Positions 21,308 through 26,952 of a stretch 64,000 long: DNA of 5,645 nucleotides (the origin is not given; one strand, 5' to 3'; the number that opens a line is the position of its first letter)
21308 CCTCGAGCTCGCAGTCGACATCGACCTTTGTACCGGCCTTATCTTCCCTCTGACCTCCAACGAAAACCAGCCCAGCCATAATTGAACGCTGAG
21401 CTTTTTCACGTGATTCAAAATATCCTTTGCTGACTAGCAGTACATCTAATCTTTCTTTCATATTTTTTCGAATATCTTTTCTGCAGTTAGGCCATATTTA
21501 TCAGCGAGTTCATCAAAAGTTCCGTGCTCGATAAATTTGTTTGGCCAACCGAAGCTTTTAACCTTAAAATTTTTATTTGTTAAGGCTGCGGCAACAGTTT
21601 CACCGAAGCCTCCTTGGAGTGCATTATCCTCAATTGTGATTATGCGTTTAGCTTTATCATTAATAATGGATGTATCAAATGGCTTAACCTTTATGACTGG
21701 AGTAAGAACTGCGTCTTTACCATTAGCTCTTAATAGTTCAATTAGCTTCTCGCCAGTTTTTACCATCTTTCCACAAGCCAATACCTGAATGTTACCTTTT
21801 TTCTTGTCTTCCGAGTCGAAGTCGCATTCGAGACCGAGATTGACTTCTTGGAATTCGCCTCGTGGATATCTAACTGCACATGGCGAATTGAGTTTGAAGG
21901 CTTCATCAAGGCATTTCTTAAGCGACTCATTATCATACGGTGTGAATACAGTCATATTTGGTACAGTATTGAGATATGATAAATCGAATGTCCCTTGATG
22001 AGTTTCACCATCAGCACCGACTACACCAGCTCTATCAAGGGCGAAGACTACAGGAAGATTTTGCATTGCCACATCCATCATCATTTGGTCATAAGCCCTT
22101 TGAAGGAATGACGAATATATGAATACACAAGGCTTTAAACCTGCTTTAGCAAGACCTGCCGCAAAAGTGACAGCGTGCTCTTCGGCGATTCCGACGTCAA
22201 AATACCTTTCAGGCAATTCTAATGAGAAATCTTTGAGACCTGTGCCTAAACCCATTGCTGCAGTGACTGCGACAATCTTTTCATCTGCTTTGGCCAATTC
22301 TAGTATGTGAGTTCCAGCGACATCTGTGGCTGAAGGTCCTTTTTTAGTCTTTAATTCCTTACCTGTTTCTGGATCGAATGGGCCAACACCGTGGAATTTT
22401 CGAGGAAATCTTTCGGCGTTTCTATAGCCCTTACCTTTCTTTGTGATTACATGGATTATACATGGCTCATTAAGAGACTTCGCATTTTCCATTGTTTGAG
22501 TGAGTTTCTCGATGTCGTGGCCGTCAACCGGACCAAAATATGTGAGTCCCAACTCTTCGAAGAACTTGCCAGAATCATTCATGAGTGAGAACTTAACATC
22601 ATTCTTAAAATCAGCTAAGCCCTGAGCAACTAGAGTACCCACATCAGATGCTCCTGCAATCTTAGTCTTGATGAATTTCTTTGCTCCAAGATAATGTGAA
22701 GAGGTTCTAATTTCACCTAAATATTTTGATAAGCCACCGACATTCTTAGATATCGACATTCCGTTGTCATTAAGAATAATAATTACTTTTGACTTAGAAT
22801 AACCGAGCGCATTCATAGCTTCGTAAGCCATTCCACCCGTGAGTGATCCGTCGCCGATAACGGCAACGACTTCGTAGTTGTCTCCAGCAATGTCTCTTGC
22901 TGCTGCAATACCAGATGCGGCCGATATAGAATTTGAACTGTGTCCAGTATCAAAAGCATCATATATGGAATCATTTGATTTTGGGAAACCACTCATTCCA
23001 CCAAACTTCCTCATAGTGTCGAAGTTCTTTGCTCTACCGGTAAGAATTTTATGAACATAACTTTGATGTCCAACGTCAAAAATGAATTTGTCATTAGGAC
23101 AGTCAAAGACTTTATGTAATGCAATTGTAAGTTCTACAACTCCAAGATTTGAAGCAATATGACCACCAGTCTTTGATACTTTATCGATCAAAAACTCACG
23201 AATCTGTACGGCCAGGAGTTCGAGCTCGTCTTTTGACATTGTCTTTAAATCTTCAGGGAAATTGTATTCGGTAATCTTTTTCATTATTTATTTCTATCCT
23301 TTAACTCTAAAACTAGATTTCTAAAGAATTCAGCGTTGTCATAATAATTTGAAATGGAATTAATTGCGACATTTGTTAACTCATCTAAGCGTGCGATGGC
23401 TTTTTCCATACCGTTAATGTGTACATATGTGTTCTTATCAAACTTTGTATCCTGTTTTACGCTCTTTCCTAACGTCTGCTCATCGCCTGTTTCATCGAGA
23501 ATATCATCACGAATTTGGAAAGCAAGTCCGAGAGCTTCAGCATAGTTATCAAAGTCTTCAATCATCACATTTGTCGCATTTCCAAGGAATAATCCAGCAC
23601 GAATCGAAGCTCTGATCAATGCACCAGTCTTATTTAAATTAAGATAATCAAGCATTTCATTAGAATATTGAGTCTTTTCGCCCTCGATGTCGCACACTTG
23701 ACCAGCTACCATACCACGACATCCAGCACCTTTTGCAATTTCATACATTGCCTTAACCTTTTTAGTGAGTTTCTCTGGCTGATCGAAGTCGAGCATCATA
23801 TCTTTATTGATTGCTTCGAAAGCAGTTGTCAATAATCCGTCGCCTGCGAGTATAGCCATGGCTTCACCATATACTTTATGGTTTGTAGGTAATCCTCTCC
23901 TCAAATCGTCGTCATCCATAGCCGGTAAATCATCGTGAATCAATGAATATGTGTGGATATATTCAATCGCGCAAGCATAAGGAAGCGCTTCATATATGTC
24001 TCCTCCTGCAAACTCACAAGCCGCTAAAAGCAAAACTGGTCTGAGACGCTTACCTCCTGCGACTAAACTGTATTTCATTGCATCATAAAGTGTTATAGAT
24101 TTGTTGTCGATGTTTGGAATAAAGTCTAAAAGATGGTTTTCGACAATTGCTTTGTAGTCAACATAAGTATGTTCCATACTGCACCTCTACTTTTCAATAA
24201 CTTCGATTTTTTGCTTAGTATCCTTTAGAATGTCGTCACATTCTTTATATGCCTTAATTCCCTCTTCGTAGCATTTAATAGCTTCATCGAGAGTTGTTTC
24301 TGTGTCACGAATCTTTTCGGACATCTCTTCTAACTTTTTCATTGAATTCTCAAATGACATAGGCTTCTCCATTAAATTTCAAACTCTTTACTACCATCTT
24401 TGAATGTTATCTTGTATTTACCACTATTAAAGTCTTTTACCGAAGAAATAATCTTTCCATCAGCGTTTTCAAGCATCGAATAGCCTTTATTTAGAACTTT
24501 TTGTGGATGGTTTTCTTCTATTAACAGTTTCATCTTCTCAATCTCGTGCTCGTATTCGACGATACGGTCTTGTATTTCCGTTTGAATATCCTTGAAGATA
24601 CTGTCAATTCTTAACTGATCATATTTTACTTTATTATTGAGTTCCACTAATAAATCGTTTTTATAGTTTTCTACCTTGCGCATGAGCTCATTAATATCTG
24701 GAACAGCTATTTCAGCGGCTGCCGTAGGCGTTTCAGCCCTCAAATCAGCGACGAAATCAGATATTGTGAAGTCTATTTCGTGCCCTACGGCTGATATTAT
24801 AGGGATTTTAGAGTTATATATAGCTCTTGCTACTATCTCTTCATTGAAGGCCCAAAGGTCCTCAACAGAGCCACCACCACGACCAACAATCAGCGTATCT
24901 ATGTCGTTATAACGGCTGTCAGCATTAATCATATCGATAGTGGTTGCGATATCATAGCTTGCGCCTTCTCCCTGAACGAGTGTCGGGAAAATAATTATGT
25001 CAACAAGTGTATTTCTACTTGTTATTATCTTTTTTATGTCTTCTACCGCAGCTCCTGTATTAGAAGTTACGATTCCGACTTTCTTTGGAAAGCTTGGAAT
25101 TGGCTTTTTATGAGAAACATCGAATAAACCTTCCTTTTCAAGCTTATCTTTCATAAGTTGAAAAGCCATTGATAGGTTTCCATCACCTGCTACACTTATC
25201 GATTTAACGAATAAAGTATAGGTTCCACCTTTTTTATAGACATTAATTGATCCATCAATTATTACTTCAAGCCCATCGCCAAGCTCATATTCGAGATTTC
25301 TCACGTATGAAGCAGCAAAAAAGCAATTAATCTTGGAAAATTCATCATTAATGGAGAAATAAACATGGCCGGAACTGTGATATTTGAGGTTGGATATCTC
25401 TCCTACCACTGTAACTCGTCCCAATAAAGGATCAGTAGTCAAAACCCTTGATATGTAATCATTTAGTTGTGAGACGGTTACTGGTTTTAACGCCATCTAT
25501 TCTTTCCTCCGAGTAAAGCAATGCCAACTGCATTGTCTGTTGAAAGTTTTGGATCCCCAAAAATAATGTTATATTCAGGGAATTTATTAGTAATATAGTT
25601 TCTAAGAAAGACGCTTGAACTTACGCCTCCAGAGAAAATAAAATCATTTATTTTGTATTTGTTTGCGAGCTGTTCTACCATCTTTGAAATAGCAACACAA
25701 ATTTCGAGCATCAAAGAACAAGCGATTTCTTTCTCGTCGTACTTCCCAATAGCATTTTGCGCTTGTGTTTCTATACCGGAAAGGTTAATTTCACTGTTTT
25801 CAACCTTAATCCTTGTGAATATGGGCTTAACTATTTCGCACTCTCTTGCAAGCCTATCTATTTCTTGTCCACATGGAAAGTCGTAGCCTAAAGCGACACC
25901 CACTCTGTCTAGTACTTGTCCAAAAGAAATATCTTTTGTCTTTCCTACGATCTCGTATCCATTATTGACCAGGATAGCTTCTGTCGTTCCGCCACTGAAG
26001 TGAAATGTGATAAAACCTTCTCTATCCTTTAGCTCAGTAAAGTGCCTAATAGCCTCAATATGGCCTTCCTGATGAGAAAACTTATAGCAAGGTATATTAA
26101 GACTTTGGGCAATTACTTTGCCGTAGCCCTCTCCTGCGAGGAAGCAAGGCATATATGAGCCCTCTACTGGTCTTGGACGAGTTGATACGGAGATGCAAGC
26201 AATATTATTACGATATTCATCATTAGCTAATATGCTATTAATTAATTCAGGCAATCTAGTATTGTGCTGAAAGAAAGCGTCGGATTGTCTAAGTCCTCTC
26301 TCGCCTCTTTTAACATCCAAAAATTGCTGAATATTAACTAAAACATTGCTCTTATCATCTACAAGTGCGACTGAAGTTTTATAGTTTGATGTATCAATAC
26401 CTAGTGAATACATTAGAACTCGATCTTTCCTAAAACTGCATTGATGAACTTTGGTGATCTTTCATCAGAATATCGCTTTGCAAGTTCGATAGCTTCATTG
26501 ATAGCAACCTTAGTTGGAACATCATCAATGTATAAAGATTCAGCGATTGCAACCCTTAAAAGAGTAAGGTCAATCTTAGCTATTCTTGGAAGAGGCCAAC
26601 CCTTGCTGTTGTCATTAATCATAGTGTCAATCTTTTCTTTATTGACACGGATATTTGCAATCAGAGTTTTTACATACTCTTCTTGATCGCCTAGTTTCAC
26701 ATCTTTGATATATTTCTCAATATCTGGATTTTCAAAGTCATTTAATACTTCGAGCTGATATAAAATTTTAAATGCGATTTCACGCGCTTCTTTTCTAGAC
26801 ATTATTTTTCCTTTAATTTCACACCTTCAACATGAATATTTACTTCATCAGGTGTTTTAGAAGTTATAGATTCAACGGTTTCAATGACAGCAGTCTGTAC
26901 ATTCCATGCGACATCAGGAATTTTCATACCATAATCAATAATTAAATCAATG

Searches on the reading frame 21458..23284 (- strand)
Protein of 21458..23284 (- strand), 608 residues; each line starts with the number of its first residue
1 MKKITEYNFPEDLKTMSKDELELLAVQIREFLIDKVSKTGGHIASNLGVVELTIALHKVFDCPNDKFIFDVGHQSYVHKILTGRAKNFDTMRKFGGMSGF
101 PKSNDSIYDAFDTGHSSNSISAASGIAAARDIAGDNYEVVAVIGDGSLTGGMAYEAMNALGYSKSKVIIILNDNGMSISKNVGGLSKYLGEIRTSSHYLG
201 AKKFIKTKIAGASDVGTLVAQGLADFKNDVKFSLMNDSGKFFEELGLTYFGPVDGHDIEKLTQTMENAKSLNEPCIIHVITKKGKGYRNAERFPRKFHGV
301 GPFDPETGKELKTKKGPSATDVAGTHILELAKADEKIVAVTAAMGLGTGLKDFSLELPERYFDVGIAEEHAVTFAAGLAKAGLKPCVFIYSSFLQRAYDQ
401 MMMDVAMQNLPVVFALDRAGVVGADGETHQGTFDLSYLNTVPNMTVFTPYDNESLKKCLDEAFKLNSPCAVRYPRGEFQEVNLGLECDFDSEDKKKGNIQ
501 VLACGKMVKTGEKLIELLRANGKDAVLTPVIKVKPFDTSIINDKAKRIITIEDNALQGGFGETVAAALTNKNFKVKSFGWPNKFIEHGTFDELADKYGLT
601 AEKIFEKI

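Call 13: search_protein_families(library=pfam, proteins=[window:21458-23284:-], max_evalue=0.0001)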
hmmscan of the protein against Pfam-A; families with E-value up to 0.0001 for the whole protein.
window:21458-23284:- (608 aa): 6 families
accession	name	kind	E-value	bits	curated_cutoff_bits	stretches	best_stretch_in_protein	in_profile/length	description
PF13292.11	DXP_synthase_N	-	2.8e-114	381.5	21.2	1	6-281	3-274/274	1-deoxy-D-xylulose-5-phosphate synthase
PF02779.29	Transket_pyr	-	1.4e-42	145.8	27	1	320-478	6-172/174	Transketolase, pyrimidine binding domain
PF02780.25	Transketolase_C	-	1.7e-16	60.7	25.9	1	494-604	7-124/124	Transketolase, C-terminal domain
PF00456.26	Transketolase_N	-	7.3e-09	35.5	22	0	25-182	6-191/334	Transketolase, thiamine diphosphate binding domain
PF02775.26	TPP_enzyme_C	-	2.4e-06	27.8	21.9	1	114-217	28-124/151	Thiamine pyrophosphate enzyme, C-terminal TPP binding domain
PF00676.26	E1_dh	-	3e-05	23.6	22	1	81-180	70-167/300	Dehydrogenase E1 component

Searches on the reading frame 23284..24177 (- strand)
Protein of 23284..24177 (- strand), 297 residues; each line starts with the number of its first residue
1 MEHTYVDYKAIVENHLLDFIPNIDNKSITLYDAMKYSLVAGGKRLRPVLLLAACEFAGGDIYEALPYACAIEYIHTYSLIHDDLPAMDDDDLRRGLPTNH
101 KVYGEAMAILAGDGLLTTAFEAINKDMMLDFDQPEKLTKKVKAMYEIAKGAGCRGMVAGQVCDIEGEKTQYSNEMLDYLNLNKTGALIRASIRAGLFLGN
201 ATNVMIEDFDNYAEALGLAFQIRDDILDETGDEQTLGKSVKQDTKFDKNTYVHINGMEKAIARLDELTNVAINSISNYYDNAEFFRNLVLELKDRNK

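Call 13: search_protein_families(library=pfam, proteins=[window:23284-24177:-], max_evalue=0.0001)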
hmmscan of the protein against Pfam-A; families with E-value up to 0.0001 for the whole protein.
window:23284-24177:- (297 aa): 1 family
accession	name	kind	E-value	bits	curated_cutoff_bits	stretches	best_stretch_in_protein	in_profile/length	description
PF00348.22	polyprenyl_synt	-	2.2e-54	184.7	27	1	30-262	4-224/251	Polyprenyl synthetase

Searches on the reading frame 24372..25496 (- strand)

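Call 13: search_protein_families(library=pfam, proteins=[window:24372-25496:-], max_evalue=0.0001)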
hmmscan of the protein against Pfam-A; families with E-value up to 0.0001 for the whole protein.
window:24372-25496:- (374 aa): 3 families
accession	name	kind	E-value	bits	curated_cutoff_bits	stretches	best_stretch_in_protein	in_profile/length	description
PF02601.20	Exonuc_VII_L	-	5.9e-83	279.4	35.9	2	124-322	1-195/315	Exonuclease VII, large subunit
PF13742.12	tRNA_anti_2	-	1.2e-24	86.8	27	1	7-100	2-94/95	OB-fold nucleic acid binding domain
PF01336.31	tRNA_anti-codon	-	2.2e-09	37.6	27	1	28-102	1-74/75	OB-fold nucleic acid binding domain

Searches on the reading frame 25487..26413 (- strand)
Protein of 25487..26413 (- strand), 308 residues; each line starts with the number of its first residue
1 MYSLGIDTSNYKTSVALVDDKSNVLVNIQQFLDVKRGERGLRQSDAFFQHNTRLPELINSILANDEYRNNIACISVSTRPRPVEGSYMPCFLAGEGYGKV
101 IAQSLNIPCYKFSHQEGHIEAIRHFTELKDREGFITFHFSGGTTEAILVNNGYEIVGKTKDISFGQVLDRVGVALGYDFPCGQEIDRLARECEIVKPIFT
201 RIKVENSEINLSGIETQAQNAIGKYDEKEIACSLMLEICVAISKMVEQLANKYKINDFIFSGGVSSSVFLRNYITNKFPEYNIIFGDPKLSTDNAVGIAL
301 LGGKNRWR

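Call 13: search_protein_families(library=pfam, proteins=[window:25487-26413:-], max_evalue=0.0001)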
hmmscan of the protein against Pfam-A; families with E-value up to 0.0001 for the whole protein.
window:25487-26413:- (308 aa): 3 families
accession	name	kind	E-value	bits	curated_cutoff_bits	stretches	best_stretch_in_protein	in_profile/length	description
PF00814.31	TsaD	-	3.8e-28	99.4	24.8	1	48-299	27-263/264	tRNA N6-adenosine threonylcarbamoyltransferase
PF22521.2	HypF_C_2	-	4.3e-05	23.8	27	1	177-284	115-223/241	Carbamoyltransferase, Kae1-like Domain, second subdomain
PF01869.26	BcrAD_BadFG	-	6.4e-05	23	31.5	0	225-302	189-271/271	BadF/BadG/BcrA/BcrD ATPase family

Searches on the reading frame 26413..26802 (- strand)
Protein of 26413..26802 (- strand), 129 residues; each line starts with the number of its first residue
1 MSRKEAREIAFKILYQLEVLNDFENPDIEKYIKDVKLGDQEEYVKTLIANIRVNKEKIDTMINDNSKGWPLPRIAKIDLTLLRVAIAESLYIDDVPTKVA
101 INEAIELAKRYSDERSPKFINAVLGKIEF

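Call 13: search_protein_families(library=pfam, proteins=[window:26413-26802:-], max_evalue=0.0001)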
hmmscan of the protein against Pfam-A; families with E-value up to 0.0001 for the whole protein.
window:26413-26802:- (129 aa): 1 family
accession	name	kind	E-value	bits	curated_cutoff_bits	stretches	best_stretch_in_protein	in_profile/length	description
PF01029.23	NusB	-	3.5e-35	121.7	23.1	1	5-128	2-132/133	NusB family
